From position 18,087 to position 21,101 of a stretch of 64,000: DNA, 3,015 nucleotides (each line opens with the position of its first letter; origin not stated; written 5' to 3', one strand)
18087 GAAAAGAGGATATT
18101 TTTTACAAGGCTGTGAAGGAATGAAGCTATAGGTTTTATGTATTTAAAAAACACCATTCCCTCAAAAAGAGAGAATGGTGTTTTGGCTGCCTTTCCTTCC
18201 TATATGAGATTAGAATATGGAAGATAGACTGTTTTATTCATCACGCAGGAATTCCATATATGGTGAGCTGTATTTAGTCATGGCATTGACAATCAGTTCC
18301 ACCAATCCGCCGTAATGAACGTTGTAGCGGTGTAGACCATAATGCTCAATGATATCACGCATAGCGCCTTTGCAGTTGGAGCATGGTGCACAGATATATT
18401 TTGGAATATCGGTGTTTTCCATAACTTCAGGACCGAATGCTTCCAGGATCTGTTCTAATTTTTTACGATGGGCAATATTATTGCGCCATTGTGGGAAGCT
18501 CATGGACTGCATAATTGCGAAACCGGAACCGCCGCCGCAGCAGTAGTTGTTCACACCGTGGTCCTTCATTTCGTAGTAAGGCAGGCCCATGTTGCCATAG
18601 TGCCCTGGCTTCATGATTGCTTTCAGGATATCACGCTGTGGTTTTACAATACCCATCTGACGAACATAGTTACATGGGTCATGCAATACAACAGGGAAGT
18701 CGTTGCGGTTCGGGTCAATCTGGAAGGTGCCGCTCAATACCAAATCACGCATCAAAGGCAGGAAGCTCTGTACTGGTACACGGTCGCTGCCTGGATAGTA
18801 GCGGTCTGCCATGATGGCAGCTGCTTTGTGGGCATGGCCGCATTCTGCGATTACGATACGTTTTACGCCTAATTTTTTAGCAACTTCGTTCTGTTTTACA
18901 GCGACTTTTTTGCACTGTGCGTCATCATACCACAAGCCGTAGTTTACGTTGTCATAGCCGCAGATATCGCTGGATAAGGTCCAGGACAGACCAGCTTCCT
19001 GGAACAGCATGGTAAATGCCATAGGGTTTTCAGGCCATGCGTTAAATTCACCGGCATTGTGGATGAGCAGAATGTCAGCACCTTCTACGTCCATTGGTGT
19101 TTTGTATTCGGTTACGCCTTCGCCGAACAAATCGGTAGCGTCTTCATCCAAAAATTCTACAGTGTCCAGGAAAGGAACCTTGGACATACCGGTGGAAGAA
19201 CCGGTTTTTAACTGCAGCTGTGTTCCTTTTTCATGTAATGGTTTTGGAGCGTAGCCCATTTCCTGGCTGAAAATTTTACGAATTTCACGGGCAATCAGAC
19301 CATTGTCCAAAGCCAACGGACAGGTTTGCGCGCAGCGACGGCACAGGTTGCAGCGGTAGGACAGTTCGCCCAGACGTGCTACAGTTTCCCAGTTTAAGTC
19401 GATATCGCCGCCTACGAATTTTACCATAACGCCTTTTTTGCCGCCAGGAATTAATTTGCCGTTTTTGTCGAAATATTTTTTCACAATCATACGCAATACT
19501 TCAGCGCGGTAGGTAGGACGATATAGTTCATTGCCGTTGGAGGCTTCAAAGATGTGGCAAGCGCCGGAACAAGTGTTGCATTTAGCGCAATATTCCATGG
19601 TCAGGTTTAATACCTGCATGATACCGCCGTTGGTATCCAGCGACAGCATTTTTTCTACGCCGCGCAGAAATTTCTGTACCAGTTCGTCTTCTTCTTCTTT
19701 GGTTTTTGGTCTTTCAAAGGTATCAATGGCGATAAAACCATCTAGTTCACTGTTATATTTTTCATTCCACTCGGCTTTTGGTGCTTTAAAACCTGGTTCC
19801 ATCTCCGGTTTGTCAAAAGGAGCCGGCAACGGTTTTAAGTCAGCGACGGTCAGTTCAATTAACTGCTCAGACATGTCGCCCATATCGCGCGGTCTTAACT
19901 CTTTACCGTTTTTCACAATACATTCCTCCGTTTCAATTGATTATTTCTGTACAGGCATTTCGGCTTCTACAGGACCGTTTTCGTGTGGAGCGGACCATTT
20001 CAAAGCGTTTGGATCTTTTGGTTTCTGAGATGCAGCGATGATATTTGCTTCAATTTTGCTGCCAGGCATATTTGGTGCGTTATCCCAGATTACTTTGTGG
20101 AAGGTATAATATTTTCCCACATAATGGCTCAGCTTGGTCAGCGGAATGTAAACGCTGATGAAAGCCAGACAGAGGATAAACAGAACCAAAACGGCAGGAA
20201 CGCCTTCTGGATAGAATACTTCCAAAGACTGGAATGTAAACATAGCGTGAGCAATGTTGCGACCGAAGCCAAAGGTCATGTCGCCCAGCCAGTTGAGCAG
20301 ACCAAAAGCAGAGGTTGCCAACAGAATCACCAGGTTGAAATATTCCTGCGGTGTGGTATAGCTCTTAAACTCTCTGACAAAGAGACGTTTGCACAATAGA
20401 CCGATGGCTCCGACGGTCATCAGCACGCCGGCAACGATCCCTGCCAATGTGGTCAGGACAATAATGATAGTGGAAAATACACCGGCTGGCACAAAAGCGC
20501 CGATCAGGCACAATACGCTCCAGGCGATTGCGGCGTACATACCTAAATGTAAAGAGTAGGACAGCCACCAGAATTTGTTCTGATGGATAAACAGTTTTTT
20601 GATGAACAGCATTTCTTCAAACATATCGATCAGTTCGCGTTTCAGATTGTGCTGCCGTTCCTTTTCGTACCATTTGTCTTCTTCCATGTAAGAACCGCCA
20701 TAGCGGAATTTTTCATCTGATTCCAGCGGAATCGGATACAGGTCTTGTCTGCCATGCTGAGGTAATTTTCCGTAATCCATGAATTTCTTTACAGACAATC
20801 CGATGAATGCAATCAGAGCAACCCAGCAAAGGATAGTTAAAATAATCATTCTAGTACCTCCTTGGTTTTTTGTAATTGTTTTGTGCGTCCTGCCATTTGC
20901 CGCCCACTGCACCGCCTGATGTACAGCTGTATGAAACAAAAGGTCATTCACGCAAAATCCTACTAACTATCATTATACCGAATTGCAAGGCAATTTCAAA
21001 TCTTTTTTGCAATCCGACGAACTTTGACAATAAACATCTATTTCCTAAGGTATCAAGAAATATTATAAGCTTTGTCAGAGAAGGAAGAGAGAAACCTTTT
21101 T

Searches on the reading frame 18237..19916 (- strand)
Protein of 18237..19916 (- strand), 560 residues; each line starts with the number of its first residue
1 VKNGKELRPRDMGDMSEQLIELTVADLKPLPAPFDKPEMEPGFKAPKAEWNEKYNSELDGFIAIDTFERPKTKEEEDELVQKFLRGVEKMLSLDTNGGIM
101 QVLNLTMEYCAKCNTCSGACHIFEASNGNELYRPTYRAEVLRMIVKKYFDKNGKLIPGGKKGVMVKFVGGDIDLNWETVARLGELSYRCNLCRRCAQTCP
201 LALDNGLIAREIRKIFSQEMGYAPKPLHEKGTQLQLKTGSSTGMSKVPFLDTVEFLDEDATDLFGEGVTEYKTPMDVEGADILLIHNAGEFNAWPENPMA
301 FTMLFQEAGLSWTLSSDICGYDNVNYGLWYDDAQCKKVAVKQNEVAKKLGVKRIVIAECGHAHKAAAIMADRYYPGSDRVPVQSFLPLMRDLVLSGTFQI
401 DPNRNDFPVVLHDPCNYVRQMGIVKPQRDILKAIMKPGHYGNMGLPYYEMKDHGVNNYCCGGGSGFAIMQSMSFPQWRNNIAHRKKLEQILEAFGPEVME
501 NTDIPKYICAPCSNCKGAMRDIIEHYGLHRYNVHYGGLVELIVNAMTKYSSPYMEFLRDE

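Call 90: search_protein_families(library=pfam, proteins=[window:18237-19916:-], max_evalue=0.001)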
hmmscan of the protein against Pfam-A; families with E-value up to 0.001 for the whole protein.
window:18237-19916:- (560 aa): 2 families
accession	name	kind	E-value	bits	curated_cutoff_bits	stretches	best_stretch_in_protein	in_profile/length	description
PF13183.11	Fer4_8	-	6.1e-09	36.7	27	1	107-201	2-66/68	4Fe-4S dicluster domain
PF02754.22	CCG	-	0.00044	20.8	20.6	1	409-519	1-84/85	Cysteine-rich domain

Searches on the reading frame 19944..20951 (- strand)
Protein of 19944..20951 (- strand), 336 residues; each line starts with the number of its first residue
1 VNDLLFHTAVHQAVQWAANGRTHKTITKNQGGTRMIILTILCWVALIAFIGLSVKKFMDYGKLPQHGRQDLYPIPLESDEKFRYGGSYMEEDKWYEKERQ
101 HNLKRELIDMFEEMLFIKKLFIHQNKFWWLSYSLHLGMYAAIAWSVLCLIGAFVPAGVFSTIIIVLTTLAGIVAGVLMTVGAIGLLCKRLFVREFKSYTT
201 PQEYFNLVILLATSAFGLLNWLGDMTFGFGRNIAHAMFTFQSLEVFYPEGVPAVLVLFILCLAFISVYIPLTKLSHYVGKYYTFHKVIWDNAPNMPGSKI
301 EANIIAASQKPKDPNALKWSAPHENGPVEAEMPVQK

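Call 90: search_protein_families(library=pfam, proteins=[window:19944-20951:-], max_evalue=0.001)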
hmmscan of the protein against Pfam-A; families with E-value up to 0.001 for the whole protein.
window:19944-20951:- (336 aa): 1 family
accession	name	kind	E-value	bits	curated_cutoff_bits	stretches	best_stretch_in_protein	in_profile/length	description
PF02665.19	Nitrate_red_gam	-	1.6e-08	34.9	22.9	1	122-278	39-200/217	Nitrate reductase gamma subunit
